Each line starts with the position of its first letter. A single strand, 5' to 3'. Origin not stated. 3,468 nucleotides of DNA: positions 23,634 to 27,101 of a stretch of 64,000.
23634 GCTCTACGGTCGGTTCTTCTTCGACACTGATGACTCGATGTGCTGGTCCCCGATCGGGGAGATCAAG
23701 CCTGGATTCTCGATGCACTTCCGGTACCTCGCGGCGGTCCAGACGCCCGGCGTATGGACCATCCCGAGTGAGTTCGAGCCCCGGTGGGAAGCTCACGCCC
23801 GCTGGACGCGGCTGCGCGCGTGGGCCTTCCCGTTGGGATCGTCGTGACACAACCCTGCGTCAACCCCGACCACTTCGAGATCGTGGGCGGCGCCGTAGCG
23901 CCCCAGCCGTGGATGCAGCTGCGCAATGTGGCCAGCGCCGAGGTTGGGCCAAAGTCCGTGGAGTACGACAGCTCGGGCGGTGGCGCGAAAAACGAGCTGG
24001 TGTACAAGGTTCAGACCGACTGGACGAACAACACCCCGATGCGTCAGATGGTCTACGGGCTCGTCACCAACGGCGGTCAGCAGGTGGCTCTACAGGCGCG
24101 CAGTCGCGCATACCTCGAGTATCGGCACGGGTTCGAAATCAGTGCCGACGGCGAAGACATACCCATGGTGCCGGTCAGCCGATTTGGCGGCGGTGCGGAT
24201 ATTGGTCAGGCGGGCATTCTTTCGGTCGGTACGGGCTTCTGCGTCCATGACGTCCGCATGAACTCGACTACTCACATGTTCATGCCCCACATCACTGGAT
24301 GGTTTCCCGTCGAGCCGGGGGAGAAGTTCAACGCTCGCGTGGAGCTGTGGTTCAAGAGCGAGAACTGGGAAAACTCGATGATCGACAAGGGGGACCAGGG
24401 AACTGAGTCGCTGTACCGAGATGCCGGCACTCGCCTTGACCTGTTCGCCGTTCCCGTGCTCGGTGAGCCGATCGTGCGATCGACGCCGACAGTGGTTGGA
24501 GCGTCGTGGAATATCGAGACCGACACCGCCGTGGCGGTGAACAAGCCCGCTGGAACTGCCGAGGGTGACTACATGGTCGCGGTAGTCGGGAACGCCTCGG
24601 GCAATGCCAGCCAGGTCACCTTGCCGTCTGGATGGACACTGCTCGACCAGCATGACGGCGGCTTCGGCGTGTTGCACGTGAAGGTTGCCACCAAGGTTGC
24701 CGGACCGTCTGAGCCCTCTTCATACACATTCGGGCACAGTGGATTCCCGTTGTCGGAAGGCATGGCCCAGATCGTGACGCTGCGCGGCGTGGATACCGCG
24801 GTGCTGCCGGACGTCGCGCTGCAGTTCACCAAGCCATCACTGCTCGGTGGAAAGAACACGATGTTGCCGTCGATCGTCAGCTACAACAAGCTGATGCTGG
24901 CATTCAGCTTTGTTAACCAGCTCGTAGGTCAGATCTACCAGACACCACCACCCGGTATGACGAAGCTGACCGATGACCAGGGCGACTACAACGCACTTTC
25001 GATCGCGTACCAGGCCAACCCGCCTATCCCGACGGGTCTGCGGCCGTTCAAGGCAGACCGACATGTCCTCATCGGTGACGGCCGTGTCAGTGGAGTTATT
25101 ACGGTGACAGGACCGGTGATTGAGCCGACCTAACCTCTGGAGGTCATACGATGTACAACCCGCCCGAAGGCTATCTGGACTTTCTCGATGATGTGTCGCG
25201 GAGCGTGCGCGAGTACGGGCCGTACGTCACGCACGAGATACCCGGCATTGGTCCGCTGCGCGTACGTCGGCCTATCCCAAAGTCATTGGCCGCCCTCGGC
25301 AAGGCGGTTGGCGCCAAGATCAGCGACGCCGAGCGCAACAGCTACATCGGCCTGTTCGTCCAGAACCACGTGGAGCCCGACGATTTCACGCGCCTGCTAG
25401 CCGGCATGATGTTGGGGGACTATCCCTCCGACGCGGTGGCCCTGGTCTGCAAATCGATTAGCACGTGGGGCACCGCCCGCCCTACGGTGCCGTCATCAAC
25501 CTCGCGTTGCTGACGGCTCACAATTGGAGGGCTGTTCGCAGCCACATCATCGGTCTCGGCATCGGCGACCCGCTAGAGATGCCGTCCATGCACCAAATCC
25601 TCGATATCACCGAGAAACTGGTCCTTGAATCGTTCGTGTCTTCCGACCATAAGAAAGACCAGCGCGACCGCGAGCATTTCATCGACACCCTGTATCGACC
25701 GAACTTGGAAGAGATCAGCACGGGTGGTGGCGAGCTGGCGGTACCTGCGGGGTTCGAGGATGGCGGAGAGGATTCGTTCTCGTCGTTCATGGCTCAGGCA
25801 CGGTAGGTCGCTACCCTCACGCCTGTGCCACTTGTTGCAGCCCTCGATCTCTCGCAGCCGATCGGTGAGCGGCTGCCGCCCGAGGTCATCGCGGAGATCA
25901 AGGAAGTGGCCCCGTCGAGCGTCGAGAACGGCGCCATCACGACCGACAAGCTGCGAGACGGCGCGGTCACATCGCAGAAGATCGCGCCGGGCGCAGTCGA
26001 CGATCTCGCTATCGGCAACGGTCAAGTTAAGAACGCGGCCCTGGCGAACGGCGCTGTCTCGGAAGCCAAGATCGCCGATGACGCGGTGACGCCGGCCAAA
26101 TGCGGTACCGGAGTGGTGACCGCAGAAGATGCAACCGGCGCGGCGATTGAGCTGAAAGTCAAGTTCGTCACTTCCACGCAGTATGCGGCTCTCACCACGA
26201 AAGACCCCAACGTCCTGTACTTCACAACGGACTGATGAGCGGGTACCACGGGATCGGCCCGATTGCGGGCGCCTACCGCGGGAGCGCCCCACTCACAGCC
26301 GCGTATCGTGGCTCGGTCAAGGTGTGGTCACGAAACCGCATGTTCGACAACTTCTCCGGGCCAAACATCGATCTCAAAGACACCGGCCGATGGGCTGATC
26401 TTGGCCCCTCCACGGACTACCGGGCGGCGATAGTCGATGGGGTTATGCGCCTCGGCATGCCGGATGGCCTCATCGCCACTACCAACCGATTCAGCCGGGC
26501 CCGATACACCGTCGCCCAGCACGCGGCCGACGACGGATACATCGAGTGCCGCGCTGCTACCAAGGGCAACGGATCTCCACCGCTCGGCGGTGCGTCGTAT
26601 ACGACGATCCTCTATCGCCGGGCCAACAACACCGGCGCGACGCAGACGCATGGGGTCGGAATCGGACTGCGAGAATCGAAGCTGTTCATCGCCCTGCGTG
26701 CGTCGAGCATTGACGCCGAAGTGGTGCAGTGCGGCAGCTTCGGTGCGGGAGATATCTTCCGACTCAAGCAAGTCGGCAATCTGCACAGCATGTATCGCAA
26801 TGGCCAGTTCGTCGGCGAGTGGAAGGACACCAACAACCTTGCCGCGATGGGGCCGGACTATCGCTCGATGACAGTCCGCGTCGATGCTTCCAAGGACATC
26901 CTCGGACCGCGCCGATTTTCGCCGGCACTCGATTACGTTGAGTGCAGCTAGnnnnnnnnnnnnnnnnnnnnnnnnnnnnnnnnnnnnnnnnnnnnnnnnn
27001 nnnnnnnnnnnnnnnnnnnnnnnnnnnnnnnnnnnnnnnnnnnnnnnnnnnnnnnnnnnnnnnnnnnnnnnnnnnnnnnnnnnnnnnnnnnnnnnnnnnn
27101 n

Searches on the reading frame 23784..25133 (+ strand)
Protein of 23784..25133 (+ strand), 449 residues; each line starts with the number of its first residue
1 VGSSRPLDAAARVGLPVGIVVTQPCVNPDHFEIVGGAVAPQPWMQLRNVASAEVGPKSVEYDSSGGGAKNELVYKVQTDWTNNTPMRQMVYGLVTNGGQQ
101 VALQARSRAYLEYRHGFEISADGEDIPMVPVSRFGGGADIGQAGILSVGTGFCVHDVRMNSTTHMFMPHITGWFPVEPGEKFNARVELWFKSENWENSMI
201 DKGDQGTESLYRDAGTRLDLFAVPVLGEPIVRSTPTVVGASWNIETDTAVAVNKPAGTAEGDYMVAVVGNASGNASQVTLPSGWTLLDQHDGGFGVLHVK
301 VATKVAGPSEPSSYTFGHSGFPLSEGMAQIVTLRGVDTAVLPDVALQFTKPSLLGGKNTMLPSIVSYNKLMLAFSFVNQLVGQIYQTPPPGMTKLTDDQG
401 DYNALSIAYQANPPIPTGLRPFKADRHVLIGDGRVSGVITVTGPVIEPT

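Call 49: search_protein_families(library=pfam, proteins=[window:23784-25133:+], max_evalue=0.001)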
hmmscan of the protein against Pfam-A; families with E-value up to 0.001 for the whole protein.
window:23784-25133:+ (449 aa): 1 family
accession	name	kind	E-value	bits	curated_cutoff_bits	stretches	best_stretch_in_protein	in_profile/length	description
PF23787.1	DUF7172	-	3.5e-09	37.2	27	1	24-226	5-199/201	Domain of unknown function (DUF7172)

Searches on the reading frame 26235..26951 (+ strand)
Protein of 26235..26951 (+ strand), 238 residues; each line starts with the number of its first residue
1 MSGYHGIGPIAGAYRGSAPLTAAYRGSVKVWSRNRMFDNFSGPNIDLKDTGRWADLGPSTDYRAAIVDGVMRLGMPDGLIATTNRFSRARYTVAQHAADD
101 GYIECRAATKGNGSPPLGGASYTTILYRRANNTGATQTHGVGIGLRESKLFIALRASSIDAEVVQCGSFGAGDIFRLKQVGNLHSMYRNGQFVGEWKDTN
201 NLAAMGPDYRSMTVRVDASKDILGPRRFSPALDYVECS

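Call 49: search_protein_families(library=pfam, proteins=[window:26235-26951:+], max_evalue=0.001)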
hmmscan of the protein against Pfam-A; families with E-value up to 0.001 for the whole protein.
window:26235-26951:+ (238 aa): 1 family
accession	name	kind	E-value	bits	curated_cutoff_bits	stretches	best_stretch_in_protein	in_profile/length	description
PF23918.1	DUF7257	-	1.4e-09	38.4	27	1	82-224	76-221/239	Domain of unknown function (DUF7257)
